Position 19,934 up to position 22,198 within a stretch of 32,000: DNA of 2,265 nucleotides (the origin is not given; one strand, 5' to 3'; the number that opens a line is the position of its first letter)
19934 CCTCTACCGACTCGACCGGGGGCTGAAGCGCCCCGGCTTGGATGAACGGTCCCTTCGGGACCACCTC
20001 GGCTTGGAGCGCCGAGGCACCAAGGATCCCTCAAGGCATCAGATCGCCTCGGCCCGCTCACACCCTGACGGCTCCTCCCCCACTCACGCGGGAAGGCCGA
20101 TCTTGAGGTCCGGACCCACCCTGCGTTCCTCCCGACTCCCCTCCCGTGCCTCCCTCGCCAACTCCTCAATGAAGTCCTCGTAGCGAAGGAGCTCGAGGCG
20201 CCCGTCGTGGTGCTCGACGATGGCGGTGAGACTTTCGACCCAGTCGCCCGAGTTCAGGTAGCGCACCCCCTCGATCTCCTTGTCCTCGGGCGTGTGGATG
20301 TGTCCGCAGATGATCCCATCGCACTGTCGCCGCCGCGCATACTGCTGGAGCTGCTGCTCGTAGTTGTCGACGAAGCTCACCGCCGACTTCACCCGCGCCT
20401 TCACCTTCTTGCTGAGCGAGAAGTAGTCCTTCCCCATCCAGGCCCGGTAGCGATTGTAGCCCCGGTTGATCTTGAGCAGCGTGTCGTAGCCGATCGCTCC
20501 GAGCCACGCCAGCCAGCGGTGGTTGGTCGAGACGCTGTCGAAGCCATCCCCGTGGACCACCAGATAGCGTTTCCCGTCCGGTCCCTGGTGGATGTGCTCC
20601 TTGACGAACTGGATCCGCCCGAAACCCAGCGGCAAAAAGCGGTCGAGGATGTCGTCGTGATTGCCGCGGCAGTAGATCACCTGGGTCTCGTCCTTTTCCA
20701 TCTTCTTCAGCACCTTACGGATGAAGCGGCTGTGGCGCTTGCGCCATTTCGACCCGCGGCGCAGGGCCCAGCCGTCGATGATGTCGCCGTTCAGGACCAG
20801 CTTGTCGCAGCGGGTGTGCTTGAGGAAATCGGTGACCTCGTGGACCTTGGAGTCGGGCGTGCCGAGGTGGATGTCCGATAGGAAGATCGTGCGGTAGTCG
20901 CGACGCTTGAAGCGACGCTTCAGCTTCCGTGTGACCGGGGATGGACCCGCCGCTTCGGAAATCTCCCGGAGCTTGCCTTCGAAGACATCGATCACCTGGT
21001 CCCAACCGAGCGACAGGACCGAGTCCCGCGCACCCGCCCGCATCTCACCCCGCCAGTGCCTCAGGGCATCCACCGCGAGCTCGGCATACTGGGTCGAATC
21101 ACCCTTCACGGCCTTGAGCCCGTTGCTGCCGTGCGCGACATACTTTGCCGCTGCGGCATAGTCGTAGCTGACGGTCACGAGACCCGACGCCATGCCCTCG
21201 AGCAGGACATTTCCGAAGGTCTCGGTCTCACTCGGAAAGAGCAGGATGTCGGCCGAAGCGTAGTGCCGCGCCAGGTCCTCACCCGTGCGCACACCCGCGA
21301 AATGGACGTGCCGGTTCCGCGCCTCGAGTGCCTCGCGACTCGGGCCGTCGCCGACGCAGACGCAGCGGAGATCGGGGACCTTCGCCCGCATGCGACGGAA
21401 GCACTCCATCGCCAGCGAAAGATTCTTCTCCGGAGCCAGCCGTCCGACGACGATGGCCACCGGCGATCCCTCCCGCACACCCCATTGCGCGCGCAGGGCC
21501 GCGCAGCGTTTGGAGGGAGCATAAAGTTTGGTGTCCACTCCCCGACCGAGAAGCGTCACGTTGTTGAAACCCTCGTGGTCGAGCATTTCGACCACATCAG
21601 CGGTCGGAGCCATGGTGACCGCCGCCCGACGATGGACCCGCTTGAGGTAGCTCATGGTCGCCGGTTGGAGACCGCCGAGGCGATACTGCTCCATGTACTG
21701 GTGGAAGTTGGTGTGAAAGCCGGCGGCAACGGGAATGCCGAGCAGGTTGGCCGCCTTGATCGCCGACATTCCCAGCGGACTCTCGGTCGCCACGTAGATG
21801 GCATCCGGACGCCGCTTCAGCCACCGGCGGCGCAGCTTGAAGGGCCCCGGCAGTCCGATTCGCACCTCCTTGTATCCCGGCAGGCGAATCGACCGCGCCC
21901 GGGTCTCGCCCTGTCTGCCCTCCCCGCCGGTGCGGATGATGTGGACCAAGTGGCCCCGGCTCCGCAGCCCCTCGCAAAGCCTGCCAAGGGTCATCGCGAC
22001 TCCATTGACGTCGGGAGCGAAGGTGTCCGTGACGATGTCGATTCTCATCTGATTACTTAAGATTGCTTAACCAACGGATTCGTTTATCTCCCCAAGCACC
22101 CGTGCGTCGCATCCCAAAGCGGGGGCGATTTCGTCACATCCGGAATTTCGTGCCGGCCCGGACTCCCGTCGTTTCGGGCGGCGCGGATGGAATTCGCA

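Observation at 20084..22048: Single-polypeptide fusion of a diacylglycerol-type GT4 glycosyltransferase and a PlcP/LpxH-like metallophosphoesterase: candidate one-enzyme module for phosphate-starvation lipid remodelling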

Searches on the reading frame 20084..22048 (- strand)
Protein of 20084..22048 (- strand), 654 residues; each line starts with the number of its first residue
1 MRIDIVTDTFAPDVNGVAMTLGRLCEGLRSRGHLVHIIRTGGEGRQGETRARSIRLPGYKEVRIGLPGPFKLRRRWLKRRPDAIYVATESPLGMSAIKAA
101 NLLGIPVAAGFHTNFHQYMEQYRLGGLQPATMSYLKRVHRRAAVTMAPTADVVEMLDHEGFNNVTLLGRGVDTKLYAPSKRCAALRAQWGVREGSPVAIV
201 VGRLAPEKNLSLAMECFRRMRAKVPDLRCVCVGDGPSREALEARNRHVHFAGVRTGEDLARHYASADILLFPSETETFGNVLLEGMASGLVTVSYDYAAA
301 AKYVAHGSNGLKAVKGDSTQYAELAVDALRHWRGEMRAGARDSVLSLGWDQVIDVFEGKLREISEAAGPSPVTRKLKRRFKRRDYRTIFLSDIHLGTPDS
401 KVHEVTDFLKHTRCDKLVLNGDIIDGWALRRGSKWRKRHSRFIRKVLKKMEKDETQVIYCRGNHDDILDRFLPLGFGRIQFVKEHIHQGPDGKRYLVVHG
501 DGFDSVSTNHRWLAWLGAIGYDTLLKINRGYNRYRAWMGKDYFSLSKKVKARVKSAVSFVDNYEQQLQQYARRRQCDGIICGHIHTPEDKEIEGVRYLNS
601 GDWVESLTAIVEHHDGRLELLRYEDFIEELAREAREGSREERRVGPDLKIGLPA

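Call 3: search_protein_families(library=pfam, proteins=[window:20084-22048:-], max_evalue=0.01)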
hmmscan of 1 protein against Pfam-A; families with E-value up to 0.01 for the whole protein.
window:20084-22048:- (654 aa): 8 families
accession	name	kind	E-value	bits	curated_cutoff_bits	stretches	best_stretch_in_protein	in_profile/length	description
PF13692.12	Glyco_trans_1_4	-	1.2e-27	97.3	27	1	196-329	2-140/142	Glycosyl transferases group 1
PF00534.26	Glycos_transf_1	-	1.2e-27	97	26.4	1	185-332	5-159/172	Glycosyl transferases group 1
PF13439.12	Glyco_transf_4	-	7.8e-27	94.8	28.5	1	14-174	1-169/170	Glycosyltransferase Family 4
PF13579.12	Glyco_trans_4_4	-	1.1e-14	55.5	29.7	1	15-160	1-146/158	Glycosyl transferase 4-like domain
PF00149.33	Metallophos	-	5e-13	50.3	21.5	1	386-587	2-191/191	Calcineurin-like phosphoesterase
PF12850.12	Metallophos_2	-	8.9e-10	39.2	27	1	561-605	90-137/154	Calcineurin-like phosphoesterase superfamily domain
PF13477.12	Glyco_trans_4_2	-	0.0064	17.1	23.4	0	23-113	15-109/139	Glycosyl transferase 4-like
PF20706.3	GT4-conflict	-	0.0091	15.5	26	0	192-290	194-306/385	Family 4 Glycosyltransferase in conflict systems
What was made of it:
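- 20954..22048 (-): N-terminal GT4 (GT-B fold) glycosyltransferase domain, aa 1-365. Agt2-like diacylglycerol glycosyltransferase. Pfam Glyco_transf_4 and Glycos_transf_1 (call 3).
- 20174..20893 (-): C-terminal calcineurin-like metallophosphoesterase domain, aa 386-625. PlcP ('LpxH2') type phospholipase C. Pfam Metallophos (call 3).
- On Agt family (GT4 diacylglycerol glycosyltransferases): Pfam GT4 N- and C-domains (call 3).
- Checked: Pfam finds Glyco_transf_4 (aa 14-174), Glycos_transf_1 (185-332) and Metallophos (386-587), all well above their gathering scores (call 3).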

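Call 4: search_protein_families(library=ncbifam, proteins=[window:20084-22048:-], max_evalue=0.01)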
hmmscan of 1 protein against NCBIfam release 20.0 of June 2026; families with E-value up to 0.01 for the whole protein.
window:20084-22048:- (654 aa): 39 families (the best 25 are shown)
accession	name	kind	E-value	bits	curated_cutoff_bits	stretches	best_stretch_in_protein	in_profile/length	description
NF053787.1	GlcN_PG_synth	equivalog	3.7e-37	128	480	1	6-363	6-359/361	N-acetylglucosaminyl phosphatidylglycerol synthase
NF049988.1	MGlcDAGSynMgs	equivalog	6.1e-29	101.6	400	1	1-347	1-371/398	alpha-monoglucosyldiacylglycerol synthase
TIGR03999.1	thiol_BshA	equivalog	1.1e-18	67.3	273.7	1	147-332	154-339/375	N-acetyl-alpha-D-glucosaminyl L-malate synthase BshA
TIGR04047.1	MSMEG_0565_glyc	hypoth_equivalog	6.1e-16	58.5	259.85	1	130-351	127-362/373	MSMEG_0565 family glycosyltransferase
TIGR04157.1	glyco_rSAM_CFB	subfamily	2e-14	53.4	400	1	165-330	196-365/406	TIGR04157 family glycosyltransferase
TIGR03088.1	stp2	hypoth_equivalog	4.3e-14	52.3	409.05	1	165-323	163-330/374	TIGR03088 family PEP-CTERM/XrtA system glycosyltransferase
TIGR03449.1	mycothiol_MshA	equivalog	6.2e-14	51.7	462.5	1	143-356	170-396/406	D-inositol-3-phosphate glycosyltransferase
NF053513.1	Gtran_IagA_BgsA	equivalog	6.8e-13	48.3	460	1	82-313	45-283/333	LTA glycolipid anchor biosynthesis glycosyltransferase, IagA/BgsA family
TIGR00040.1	yfcE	subfamily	3e-11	43.6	56.25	2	387-491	3-92/158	YfcE family phosphodiesterase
TIGR04063.1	stp3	hypoth_equivalog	4e-11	42.4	442.05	1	162-345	180-376/397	TIGR04063 family PEP-CTERM/XrtA system glycosyltransferase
NF003743.0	PRK05340.1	equivalog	1.7e-10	40.5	134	1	386-606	3-223/242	UDP-2,3-diacylglucosamine diphosphatase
TIGR02149.1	glgA_Coryne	subfamily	2.3e-10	40.1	302.4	1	137-323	144-343/391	glycogen synthase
NF049987.1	DaglGlyslTfaseDgs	equivalog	8.7e-10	38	500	1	105-312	64-278/332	processive diacylglycerol alpha-glucosyltransferase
NF047684.1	TeichurnBiosyTuaC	equivalog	4.6e-09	35.7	550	1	145-296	168-320/391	teichuronic acid biosynthesis protein TuaC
NF012028.0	PRK15484.1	subfamily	5.2e-09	35.7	618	1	163-361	162-376/380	lipopolysaccharide N-acetylglucosaminyltransferase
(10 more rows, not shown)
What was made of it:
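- On LpxH (lipid A UDP-diacylglucosamine pyrophosphatase): 40.5 bits against a cut-off of 134 (call 4).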

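Call 6: find_homologous_proteins(query=window:20084-22048:-)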
Query window:20084-22048:- (654 aa): 7997 proteins with E <= 0.001 among 8000 candidates; the best 120 are listed.
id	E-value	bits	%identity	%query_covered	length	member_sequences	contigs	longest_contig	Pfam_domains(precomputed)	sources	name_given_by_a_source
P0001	0.0e+0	1392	92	100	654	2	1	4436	PF00534.27,PF12850.13,PF13579.13,PF00149.34,PF13439.13,PF13692.13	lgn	-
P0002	0.0e+0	1278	83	100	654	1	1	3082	PF00534.27,PF12850.13,PF13579.13,PF00149.34,PF13439.13,PF13692.13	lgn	-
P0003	0.0e+0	1261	83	100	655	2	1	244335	PF00534.27,PF12850.13,PF13579.13,PF00149.34,PF13439.13,PF13692.13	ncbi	-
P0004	0.0e+0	1234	81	100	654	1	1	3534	PF00534.27,PF12850.13,PF13579.13,PF00149.34,PF13439.13,PF13692.13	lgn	-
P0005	0.0e+0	1209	79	100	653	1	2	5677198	PF00534.27,PF12850.13,PF13579.13,PF00149.34,PF13439.13,PF13692.13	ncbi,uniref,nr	ncbi:hypothetical protein HAHE_35260 [Haloferula helveola]|uniref:Glycosyltransferase n=1 Tax=Halofe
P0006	0.0e+0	1170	77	98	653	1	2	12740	PF00534.27,PF12850.13,PF13579.13,PF00149.34,PF13439.13,PF13692.13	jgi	-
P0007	0.0e+0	1151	77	97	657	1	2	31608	PF00534.27,PF12850.13,PF13579.13,PF00149.34,PF13439.13,PF13692.13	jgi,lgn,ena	-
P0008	0.0e+0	1146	76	100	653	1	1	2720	PF00534.27,PF12850.13,PF13579.13,PF00149.34,PF13439.13,PF13692.13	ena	-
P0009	0.0e+0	1134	75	98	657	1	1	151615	PF00534.27,PF12850.13,PF13579.13,PF00149.34,PF13439.13,PF13692.13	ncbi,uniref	ncbi:glycosyltransferase [Haloferula sargassicola]|uniref:D-inositol-3-phosphate glycosyltransferase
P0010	0.0e+0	1125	74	99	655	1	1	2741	PF00534.27,PF12850.13,PF13579.13,PF00149.34,PF13439.13,PF13692.13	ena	-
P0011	0.0e+0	1120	76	98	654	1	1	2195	PF00534.27,PF12850.13,PF13579.13,PF00149.34,PF13439.13,PF13692.13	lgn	-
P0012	0.0e+0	1118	75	97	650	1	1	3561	PF00534.27,PF12850.13,PF13579.13,PF00149.34,PF13439.13,PF13692.13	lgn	-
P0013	0.0e+0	1116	75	97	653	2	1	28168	PF00534.27,PF12850.13,PF13579.13,PF00149.34,PF13439.13,PF13692.13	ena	-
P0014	0.0e+0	1114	74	99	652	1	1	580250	PF00534.27,PF12850.13,PF13579.13,PF00149.34,PF13439.13,PF13692.13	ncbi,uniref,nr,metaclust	ncbi:glycosyltransferase [Haloferula sp. BvORR071]|uniref:glycosyltransferase n=1 Tax=Haloferula sp.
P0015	0.0e+0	1114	75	97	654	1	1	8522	PF00534.27,PF12850.13,PF13579.13,PF00149.34,PF13439.13,PF13692.13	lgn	-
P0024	0.0e+0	1107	73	100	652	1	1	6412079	PF00534.27,PF12850.13,PF13579.13,PF00149.34,PF13439.13,PF13692.13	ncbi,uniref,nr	ncbi:glycosyltransferase [Luteolibacter luteus]|uniref:glycosyltransferase n=1 Tax=Luteolibacter lut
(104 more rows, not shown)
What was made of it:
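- Checked: The 120 best database homologs are all about 640-690 aa with both domains (call 6).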

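Call 33: find_encoding_contigs(protein=P0005, flank=10000, max_places=2)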
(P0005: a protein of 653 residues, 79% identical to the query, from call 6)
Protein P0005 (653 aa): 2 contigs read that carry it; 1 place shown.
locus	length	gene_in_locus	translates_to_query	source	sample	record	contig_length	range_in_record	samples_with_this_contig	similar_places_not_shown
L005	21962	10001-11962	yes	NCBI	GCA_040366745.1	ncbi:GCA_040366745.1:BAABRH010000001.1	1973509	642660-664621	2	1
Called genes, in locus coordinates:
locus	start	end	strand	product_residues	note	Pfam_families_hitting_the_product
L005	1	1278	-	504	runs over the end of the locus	PF13975:gag-asp_proteas (faint), PF13650:Asp_protease_2 (weak)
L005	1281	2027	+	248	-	-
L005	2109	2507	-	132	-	-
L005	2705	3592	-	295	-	PF01261:AP_endonuc_2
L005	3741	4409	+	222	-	PF00702:Hydrolase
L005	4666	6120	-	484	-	PF02934:GatB_N, PF02637:GatB_Yqey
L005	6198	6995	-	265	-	-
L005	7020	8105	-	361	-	PF01264:Chorismate_synt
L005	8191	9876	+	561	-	PF00149:Metallophos (weak)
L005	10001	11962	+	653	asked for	PF13439:Glyco_transf_4, PF13579:Glyco_trans_4_4, PF00534:Glycos_transf_1, PF13692:Glyco_trans_1_4, PF12850:Metallophos_2 (faint), PF00149:Metallophos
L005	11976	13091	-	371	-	PF14885:GHL15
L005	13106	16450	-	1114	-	PF00884:Sulfatase, PF16347:SGSH_C (faint), PF00036:EF-hand_1 (faint), PF13202:EF-hand_5 (faint), PF13405:EF-hand_6 (faint), PF13499:EF-hand_7 (faint), PF05448:AXE1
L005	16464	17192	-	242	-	PF07963:N_methyl (weak), PF07596:SBP_bac_10 (faint)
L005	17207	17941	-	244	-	-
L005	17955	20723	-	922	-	PF12951:PATR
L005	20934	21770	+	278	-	-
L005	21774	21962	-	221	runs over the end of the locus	PF00072:Response_reg, PF08281:Sigma70_r4_2 (faint), PF00196:GerE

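Call 34: find_encoding_contigs(protein=P0003, flank=10000, max_places=2)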
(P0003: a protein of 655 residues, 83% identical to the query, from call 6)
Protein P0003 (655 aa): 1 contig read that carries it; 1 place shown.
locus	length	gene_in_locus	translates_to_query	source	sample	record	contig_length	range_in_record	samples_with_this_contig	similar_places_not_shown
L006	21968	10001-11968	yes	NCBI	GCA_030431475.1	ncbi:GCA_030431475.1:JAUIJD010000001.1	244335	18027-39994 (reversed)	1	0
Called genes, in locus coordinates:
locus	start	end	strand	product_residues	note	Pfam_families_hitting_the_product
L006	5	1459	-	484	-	PF02934:GatB_N, PF02637:GatB_Yqey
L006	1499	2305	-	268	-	-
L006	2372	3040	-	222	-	PF12973:Cupin_7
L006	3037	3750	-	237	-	PF04542:Sigma70_r2, PF04545:Sigma70_r4, PF08281:Sigma70_r4_2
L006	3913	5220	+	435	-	PF03349:Toluene_X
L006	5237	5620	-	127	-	-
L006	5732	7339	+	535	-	PF14224:DUF4331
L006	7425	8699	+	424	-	PF23914:TPR_CcmH_CycH (weak), PF07719:TPR_2 (faint), PF13428:TPR_14 (faint), PF00515:TPR_1 (faint), PF12895:ANAPC3 (faint), PF13181:TPR_8 (faint), PF13432:TPR_16 (weak), PF13371:TPR_9 (weak), +5 more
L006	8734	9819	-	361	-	PF01264:Chorismate_synt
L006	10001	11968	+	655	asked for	PF13439:Glyco_transf_4, PF13579:Glyco_trans_4_4, PF00534:Glycos_transf_1, PF13692:Glyco_trans_1_4, PF00149:Metallophos, PF12850:Metallophos_2 (faint)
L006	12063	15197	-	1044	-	PF00873:ACR_tran, PF03176:MMPL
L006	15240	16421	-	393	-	PF25917:BSH_RND, PF25944:Beta-barrel_RND, PF25954:Beta-barrel_RND_2 (weak), PF25967:RND-MFP_C, PF25989:YknX_C (weak)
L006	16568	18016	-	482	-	PF02321:OEP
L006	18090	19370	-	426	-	-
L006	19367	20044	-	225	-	PF13174:TPR_6 (faint), PF13181:TPR_8 (faint), PF00515:TPR_1, PF07719:TPR_2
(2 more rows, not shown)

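Call 35: find_encoding_contigs(protein=P0024, flank=10000, max_places=2)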
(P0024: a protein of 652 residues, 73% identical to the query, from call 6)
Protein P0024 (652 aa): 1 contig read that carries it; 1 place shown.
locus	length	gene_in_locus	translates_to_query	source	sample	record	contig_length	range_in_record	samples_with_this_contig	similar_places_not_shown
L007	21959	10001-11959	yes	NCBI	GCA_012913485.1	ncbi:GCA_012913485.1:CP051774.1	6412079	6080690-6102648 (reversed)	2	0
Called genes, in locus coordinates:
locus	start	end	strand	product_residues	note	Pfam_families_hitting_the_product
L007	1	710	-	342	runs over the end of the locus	-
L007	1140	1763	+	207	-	-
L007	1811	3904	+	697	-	PF03717:PBP_dimer, PF00905:Transpeptidase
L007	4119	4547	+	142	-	PF22091:DUF6941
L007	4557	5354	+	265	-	PF00106:adh_short, PF08659:KR, PF13561:adh_short_C2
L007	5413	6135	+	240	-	-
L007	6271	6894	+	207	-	PF00034:Cytochrom_C (faint)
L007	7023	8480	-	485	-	PF00270:DEAD, PF04851:ResIII (weak), PF00271:Helicase_C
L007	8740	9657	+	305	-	-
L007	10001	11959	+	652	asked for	PF13439:Glyco_transf_4, PF13579:Glyco_trans_4_4, PF00534:Glycos_transf_1, PF13692:Glyco_trans_1_4, PF00149:Metallophos, PF12850:Metallophos_2 (faint)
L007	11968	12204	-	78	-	-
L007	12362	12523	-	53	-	-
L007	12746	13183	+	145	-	PF09537:DUF2383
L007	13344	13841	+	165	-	PF06983:3-dmu-9_3-mt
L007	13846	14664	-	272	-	PF12849:PBP_like_2, PF13531:SBP_bac_11 (weak)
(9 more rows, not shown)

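Call 42: find_related_loci(query=A1, collection=genome_contigs, flank=6000)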
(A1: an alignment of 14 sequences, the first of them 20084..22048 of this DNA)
Query A1 (654 aa) in genome_contigs; peptide patterns used: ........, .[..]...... (x = any residue, [..] = any of these).
599 stretches matched a pattern (row limit reached: there are more); 568 encode a relative of the query (tblastn E <= 1e-3); the best 80 are kept; 80 distinct loci.
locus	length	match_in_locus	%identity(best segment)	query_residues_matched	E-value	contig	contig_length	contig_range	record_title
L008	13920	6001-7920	75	1-640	0e+0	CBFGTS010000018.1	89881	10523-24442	MAG TPA_asm: uncultured Haloferula sp. isolate SRR17295758_binner23_Refined_108 genome assembly, contig: ERZ23579493.118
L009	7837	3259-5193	73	1-649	0e+0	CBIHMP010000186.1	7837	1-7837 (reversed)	MAG TPA_asm: uncultured Luteolibacter sp. isolate SRR17255070_binner12_Refined_22 genome assembly, contig: ERZ27337256.1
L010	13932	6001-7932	74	1-645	0e+0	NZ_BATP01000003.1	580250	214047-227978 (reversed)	Haloferula sp. BvORR071, whole genome shotgun sequence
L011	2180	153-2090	74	1-645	0e+0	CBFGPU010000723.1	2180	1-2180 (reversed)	MAG TPA_asm: uncultured Haloferula sp. isolate SRR14536363_binner23_Refined_51 genome assembly, contig: ERZ27321112.3493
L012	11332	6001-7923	74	1-640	0e+0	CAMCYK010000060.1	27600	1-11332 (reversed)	MAG: Akkermansia muciniphila isolate MiE-16apr19-166 genome assembly, contig: MiE-16apr19-C2943, whole genome shotgun se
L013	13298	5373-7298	68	1-641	0e+0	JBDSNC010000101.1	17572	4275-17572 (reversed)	MAG: Luteolibacter sp. isolate cluster1_bin.407 k127_8070280, whole genome shotgun sequence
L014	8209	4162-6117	70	1-651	0e+0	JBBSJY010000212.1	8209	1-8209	MAG: Verrucomicrobiales bacterium isolate LS4_metabat2.159 LS4_metabat2.159_K_1336350_L_8209_cov_22.3413, whole genome s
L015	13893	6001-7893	69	1-632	0e+0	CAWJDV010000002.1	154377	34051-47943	MAG: uncultured Verrucomicrobiae bacterium isolate MFD04716.bin.2.184 genome assembly, contig: contig_12291, whole genom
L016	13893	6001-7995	65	1-652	0e+0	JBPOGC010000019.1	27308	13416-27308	MAG: Luteolibacter sp. isolate MAG_23 MAG_23_19, whole genome shotgun sequence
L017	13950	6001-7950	67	1-646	0e+0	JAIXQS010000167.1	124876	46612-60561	MAG: Verrucomicrobiaceae bacterium isolate C4_MAG_00036 pond_C4_MAG_00036_000000000119, whole genome shotgun sequence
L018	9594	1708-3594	69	1-630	0e+0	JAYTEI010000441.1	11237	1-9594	MAG: Akkermansiaceae bacterium isolate GFS_1997 GFS_1997_440, whole genome shotgun sequence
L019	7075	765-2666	67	1-633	0e+0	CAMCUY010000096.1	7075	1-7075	MAG: Akkermansia muciniphila isolate MiE-16apr19-289 genome assembly, contig: MiE-16apr19-C25018, whole genome shotgun s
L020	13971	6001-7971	66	1-652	0e+0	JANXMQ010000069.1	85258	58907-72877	MAG: Akkermansiaceae bacterium isolate 337R_concoct_304 337R_k141_905111, whole genome shotgun sequence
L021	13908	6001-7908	68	1-635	0e+0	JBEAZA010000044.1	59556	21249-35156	MAG: Verrucomicrobiota bacterium isolate NASQAN2011_332_B_bin.6 scaffold_126500, whole genome shotgun sequence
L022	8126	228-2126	68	1-632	0e+0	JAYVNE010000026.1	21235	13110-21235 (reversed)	MAG: Akkermansiaceae bacterium isolate GL65_DN_concoct_218_sub GL65_DN_concoct_218_sub_25, whole genome shotgun sequence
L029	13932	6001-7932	69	1-641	0e+0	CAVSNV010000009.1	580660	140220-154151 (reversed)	MAG: uncultured Verrucomicrobiae bacterium isolate MFD03250.bin.2.61 genome assembly, contig: contig_5987, whole genome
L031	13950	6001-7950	66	1-647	0e+0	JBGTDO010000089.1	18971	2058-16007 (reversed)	MAG: Akkermansiaceae bacterium isolate JTS-RE145 k141_12255467, whole genome shotgun sequence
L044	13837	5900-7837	60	1-646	0e+0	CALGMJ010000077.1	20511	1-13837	MAG: uncultured Verrucomicrobiales bacterium isolate R1_Bin_Bin_114_1 genome assembly, contig: c_000002434075, whole gen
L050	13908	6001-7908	59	1-636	0e+0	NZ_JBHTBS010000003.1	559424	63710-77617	Haloferula chungangensis strain CCUG 61920 GCM70025284_82, whole genome shotgun sequence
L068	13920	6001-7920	50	1-632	0e+0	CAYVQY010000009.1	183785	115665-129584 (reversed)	MAG TPA_asm: uncultured Brevifollis sp. isolate SRP329715_co2_144 genome assembly, contig: NODE_136_length_183785_cov_17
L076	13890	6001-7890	68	1-630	0e+0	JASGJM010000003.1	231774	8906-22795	MAG: Luteolibacter sp. isolate 5N476 JMF-2111-06-0005.ont.bin.476_2, whole genome shotgun sequence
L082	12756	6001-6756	71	381-630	2e-116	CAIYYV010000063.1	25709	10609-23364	MAG: Akkermansiaceae bacterium isolate Loclat_bin-19251 genome assembly, contig: bin-19251:063/452, whole genome shotgun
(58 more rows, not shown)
